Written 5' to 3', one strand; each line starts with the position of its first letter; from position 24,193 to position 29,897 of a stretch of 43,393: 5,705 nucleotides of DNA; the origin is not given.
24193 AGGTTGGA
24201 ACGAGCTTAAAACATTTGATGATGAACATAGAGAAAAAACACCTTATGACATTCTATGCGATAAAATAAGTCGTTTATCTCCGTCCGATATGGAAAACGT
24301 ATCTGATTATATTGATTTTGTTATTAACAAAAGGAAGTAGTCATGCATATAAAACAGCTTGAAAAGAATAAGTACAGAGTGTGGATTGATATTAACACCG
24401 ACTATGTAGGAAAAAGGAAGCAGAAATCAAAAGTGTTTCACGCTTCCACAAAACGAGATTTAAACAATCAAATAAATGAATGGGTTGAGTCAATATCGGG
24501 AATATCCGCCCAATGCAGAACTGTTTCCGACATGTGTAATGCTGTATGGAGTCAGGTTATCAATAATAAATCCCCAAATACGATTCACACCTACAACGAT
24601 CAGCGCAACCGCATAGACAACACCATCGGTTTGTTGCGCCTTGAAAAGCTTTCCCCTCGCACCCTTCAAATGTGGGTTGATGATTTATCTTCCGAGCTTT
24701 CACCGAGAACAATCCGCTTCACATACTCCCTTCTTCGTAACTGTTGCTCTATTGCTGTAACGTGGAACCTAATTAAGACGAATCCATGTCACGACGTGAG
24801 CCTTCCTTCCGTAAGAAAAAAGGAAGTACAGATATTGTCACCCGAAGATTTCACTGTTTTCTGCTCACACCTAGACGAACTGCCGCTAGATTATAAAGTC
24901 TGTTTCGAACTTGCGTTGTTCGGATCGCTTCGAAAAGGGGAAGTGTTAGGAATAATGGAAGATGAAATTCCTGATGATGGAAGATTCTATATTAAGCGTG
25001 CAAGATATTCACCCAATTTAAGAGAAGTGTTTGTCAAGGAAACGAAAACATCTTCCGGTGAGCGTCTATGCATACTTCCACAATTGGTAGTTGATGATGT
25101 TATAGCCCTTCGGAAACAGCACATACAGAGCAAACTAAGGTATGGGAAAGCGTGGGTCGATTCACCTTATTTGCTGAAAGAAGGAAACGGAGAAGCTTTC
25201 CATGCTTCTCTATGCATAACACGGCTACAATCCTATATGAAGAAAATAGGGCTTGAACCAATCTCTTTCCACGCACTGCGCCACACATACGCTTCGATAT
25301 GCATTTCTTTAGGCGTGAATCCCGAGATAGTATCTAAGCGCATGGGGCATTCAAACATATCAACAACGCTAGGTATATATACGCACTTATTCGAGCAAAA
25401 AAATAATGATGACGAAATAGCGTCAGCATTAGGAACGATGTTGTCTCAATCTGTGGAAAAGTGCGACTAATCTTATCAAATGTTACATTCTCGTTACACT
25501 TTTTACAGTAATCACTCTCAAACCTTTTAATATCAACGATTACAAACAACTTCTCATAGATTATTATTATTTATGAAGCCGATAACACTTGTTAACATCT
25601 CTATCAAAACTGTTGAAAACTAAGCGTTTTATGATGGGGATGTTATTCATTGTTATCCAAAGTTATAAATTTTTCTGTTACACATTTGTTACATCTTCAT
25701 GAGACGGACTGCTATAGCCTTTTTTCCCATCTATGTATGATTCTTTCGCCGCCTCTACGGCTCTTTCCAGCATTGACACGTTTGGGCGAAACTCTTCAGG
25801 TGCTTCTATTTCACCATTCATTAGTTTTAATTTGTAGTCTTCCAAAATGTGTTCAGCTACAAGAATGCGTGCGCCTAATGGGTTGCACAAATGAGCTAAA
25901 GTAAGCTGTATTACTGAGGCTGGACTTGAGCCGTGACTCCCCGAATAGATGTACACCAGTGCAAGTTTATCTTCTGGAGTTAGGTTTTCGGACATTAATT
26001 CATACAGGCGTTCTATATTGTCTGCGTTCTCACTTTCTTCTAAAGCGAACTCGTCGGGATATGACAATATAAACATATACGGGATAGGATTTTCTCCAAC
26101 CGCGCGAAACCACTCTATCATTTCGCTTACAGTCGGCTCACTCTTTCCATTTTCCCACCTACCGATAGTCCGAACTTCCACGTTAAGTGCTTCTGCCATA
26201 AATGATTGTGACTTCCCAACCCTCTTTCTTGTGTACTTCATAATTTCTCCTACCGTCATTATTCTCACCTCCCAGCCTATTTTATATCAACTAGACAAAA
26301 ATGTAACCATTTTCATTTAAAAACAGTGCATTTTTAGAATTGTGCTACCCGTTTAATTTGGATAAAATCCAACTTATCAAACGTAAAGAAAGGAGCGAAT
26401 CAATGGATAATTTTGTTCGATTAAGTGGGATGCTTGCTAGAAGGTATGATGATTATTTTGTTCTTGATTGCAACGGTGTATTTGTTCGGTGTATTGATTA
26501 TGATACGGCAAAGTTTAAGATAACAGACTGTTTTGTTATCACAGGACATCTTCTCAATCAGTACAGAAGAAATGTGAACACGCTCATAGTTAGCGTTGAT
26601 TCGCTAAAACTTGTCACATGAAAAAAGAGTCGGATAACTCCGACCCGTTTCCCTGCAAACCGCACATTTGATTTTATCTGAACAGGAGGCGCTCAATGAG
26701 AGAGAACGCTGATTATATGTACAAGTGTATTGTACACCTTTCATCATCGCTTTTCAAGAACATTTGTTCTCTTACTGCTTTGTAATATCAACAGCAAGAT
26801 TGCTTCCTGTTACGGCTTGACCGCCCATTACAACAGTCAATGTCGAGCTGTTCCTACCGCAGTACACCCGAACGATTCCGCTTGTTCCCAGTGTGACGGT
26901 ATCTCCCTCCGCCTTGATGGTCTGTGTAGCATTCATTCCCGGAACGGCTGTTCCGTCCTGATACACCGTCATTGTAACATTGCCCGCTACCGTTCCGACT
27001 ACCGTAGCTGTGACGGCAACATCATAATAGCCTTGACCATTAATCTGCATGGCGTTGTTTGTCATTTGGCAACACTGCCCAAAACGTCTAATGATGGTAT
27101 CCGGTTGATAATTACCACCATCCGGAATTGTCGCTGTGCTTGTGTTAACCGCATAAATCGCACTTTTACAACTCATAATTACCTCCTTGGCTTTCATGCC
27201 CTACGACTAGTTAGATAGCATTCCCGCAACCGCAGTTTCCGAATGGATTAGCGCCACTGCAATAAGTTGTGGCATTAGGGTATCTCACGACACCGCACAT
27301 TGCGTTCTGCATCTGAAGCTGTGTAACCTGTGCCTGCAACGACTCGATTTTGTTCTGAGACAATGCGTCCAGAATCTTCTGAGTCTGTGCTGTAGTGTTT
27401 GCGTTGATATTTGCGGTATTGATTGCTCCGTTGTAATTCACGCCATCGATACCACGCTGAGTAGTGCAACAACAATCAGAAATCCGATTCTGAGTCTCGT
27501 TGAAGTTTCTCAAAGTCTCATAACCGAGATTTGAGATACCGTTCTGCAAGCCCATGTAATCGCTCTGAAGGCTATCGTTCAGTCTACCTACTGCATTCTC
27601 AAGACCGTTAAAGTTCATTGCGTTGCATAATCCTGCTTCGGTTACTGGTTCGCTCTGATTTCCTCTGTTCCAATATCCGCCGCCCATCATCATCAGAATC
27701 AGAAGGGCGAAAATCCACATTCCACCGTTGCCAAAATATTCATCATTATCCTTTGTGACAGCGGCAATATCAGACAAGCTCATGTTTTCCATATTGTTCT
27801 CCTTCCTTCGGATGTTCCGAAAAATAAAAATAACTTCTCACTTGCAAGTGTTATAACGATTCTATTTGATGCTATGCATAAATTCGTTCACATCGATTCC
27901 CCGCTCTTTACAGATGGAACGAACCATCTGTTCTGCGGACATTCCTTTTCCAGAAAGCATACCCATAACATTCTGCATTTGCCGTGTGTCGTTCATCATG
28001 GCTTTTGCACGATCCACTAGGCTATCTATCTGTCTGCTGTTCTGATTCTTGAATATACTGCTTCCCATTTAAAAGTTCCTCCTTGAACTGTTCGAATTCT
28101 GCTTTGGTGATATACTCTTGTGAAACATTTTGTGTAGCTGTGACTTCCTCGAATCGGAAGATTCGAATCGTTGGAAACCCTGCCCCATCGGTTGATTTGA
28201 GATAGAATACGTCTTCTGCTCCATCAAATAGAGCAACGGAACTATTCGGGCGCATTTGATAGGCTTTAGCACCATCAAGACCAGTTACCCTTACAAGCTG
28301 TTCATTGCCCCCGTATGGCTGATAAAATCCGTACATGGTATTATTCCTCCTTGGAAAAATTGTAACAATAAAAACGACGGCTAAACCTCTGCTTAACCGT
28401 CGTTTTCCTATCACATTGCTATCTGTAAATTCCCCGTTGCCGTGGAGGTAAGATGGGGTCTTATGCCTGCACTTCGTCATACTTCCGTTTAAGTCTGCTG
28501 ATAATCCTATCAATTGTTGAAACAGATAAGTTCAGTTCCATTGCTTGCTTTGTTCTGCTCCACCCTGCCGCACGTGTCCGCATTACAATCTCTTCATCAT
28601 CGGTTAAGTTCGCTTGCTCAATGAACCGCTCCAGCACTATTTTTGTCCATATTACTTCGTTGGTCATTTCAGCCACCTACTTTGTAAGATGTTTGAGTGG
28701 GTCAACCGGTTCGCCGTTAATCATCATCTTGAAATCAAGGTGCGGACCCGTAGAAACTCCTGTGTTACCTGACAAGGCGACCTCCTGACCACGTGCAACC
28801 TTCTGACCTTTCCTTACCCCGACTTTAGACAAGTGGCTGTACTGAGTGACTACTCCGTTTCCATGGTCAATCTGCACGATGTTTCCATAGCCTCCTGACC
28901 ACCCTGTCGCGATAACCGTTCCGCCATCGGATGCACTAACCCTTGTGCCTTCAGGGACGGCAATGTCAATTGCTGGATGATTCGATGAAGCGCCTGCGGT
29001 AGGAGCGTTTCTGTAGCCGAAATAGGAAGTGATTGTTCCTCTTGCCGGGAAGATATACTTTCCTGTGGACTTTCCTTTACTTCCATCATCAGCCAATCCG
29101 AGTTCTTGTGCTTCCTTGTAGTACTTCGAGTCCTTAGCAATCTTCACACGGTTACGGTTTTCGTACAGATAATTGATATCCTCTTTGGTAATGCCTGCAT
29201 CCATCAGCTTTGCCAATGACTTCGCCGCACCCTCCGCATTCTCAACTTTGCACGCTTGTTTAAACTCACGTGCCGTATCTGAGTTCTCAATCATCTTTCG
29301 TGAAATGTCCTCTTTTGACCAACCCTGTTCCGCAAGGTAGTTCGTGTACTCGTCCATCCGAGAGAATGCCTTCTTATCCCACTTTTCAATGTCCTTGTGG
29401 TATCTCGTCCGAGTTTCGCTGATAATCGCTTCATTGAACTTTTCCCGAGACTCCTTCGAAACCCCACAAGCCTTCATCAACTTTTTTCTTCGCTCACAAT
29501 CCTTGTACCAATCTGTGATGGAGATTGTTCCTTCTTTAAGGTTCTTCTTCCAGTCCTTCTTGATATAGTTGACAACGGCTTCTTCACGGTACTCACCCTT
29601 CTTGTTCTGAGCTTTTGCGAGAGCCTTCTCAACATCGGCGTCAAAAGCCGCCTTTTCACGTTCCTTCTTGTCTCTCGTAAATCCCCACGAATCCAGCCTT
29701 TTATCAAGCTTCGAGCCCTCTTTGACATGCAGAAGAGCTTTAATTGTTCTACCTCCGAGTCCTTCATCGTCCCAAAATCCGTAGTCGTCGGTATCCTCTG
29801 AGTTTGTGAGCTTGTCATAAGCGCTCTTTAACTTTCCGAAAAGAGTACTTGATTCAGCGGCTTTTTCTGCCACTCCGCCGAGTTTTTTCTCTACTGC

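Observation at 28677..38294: Giant 3,205-aa ORF (22% of the genome): zincin HExxH module, M23 peptidase tail and long stretches with no assignable function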

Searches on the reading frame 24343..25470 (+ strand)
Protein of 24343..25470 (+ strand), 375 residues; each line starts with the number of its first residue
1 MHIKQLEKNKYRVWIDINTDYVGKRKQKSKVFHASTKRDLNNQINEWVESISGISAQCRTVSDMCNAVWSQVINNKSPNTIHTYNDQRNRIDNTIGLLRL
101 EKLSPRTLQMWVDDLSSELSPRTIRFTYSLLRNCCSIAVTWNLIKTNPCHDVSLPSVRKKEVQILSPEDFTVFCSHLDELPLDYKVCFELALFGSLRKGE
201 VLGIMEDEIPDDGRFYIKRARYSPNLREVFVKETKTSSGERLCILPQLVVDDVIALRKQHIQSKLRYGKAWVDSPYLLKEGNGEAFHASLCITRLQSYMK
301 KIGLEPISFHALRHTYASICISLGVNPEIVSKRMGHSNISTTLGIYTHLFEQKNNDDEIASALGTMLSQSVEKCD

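Call 11: search_protein_families(library=phrogs, proteins=[window:24343-25470:+], max_evalue=0.001)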
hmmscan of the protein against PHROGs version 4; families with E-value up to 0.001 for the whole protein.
window:24343-25470:+ (375 aa): 4 families
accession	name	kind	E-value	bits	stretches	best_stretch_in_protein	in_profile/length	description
phrog_1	-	integration and excision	9.9e-55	187.9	1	8-366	121-450/611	integrase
phrog_216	-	integration and excision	1e-25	91.5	1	127-356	18-231/301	integrase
phrog_7685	-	integration and excision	2.3e-13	51.3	1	291-355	163-229/240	integrase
phrog_7244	-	integration and excision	0.00079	19.8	0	76-219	91-232/263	integrase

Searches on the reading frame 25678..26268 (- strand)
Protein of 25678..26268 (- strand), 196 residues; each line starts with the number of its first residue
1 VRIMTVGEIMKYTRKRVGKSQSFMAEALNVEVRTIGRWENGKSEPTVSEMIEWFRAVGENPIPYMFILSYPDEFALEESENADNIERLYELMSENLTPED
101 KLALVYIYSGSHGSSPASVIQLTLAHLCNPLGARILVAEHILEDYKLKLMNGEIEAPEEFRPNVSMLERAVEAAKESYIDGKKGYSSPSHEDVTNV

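Call 11: search_protein_families(library=phrogs, proteins=[window:25678-26268:-], max_evalue=0.001)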
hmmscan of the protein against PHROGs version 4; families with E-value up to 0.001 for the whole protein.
window:25678-26268:- (196 aa): 10 families
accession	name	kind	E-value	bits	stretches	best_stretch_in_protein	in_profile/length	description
phrog_4836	-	transcription regulation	1.3e-07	32.3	1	7-61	77-131/194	CII-like regulator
phrog_8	-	transcription regulation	1.9e-07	31.8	1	4-46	75-117/346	transcriptional regulator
phrog_3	-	transcription regulation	2e-06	28.9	1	2-73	85-153/430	transcriptional repressor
phrog_2104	-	unknown function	2.3e-06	28.8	1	11-46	45-80/103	-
phrog_2328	-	transcription regulation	2.2e-05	25.2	1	10-58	20-68/128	transcriptional repressor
phrog_2967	-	transcription regulation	3.8e-05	24.3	1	4-50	9-55/225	transcriptional regulator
phrog_955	-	DNA, RNA and nucleotide metabolism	0.00018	22.3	1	4-43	23-62/142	HTH DNA binding protein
phrog_4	-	transcription regulation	0.00019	21.5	1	4-52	135-178/400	transcriptional repressor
phrog_4739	-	unknown function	0.00054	20.6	1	11-66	73-128/167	-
phrog_19579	-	transcription regulation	0.00059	20.5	1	12-63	9-61/251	transcriptional regulator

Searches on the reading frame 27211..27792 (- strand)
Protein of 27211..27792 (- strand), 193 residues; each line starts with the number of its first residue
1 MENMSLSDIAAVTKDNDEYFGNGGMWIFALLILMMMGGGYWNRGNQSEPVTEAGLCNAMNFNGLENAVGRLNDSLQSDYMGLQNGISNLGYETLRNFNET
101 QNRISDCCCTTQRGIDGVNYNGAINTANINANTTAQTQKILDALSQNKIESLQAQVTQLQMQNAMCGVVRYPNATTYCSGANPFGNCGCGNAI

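Call 11: search_protein_families(library=phrogs, proteins=[window:27211-27792:-], max_evalue=0.001)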
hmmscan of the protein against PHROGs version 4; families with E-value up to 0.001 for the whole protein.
window:27211-27792:- (193 aa): 1 family
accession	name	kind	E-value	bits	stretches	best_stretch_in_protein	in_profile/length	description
phrog_16490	-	unknown function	5.5e-08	33.8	1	10-164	16-206/286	-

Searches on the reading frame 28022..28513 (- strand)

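Call 11: search_protein_families(library=phrogs, proteins=[window:28022-28513:-], max_evalue=0.001)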
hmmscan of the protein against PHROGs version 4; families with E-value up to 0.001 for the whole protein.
window:28022-28513:- (163 aa): 1 family
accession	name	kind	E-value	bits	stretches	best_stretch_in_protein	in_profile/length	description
phrog_21718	-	unknown function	1.1e-15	58.9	1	64-159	46-149/159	-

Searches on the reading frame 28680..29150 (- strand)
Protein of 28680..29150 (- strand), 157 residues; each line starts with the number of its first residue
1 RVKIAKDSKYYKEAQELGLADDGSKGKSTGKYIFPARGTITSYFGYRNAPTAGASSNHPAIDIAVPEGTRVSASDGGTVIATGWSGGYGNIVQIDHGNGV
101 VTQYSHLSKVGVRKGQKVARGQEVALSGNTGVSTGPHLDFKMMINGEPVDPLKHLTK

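Call 64: search_solved_structures(query=window:28680-29150:-, max_evalue=1e-10, show_alignments=3)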
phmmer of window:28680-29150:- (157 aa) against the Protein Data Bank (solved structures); distinct sequences matched with E-value up to 1e-10: 34.
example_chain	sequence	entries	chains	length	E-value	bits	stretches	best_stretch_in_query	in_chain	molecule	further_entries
6ue4_A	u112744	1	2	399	4.3e-25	91.8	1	29-153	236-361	ShyA endopeptidase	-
6u2a_A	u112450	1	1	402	4.4e-25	91.8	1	29-153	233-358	ShyA endopeptidase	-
3slu_A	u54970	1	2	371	2.3e-24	89.4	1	39-152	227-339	M23 peptidase domain protein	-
6muk_A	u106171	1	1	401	3.7e-24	88.8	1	38-152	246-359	Peptidase M23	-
5j1l_A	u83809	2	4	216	2.9e-23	85.9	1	39-153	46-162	ToxR-activated gene (TagE)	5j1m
6jmx_A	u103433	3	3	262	1e-21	80.8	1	23-156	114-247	Peptidase M23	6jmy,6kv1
6jn1_A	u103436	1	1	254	2.4e-20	76.4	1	23-156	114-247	Peptidase M23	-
6jn0_A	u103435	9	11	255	2.5e-20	76.3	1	23-156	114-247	Peptidase M23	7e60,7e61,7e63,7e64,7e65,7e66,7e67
6jn7_A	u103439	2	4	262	2.6e-20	76.2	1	23-156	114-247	Peptidase M23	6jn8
6jmz_A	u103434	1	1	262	2.7e-20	76.2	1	23-156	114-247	Peptidase M23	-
2gu1_A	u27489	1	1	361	1e-19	74.3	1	36-153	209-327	Zinc peptidase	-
2hsi_A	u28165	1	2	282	1.9e-19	73.4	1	35-152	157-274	Putative peptidase M23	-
9gy1_A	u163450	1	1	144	6.9e-19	71.7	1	30-155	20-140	Peptidase, M23 family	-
9m7n_A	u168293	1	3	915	2.3e-16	63.5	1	29-142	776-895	Gp16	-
7qrl_A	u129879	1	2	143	6.4e-16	62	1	28-145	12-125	DipM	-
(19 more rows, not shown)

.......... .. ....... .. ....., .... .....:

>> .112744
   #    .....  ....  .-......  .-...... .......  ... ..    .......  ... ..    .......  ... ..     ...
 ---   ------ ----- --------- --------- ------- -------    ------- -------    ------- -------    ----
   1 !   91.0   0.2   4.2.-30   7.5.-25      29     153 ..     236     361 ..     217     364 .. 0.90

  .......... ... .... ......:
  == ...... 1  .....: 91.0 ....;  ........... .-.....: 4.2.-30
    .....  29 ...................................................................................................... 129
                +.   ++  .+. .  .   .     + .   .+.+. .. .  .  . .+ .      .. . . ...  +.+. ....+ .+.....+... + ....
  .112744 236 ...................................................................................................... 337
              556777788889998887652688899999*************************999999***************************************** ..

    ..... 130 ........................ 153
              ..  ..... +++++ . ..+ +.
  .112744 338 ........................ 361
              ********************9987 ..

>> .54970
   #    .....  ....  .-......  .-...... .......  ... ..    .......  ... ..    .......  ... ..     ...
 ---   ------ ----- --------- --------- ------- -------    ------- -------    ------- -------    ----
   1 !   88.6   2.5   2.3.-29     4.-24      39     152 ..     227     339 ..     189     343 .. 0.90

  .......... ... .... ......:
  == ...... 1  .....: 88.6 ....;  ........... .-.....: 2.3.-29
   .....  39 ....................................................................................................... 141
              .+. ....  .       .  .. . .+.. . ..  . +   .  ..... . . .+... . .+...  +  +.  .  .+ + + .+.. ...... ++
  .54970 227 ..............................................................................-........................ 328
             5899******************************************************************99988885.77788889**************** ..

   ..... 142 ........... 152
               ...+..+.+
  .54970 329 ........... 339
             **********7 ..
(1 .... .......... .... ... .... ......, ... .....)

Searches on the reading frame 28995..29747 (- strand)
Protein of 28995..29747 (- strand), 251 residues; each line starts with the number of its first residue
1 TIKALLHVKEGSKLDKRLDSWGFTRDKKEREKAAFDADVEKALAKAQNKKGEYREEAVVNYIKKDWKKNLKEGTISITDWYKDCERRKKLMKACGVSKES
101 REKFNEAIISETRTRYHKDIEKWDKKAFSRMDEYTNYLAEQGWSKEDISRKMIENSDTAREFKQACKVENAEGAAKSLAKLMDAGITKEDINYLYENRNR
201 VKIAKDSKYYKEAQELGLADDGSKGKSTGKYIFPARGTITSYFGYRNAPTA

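Call 24: search_protein_families(library=pfam, proteins=[window:28995-29747:-], max_evalue=1)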
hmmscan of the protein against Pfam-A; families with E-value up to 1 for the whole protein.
window:28995-29747:- (251 aa): 9 families
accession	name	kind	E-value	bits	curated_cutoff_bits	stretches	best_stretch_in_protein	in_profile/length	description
PF19551.4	DUF6074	-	0.01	16.5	27.2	0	13-51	42-80/83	Family of unknown function (DUF6074)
PF09639.16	YjcQ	-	0.015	15.9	23.3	1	175-212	57-94/95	YjcQ protein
PF06819.16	Arc_PepC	-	0.055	14.1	23.4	1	152-204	52-105/110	Archaeal Peptidase A24 C-terminal Domain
PF16004.10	EFTUD2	-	0.059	14.4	32.2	1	132-215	5-85/124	116 kDa U5 small nuclear ribonucleoprotein component N-terminus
PF05598.16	DUF772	-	0.096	13.2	23.1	1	75-122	23-69/74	Transposase domain (DUF772)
PF18122.6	APC1_C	-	0.15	12.6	22.9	1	77-152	82-153/164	Anaphase-promoting complex sub unit 1 C-terminal domain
PF06244.18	Ccdc124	-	0.16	12.7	24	1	28-69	34-75/82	Coiled-coil domain-containing protein 124 /Oxs1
PF19754.4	DUF6241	-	0.19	12.4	27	1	111-140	38-67/90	Family of unknown function (DUF6241)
PF06056.18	Terminase_5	-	0.33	11.4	20.3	1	141-173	12-44/58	Putative ATPase subunit of terminase (gpP-like)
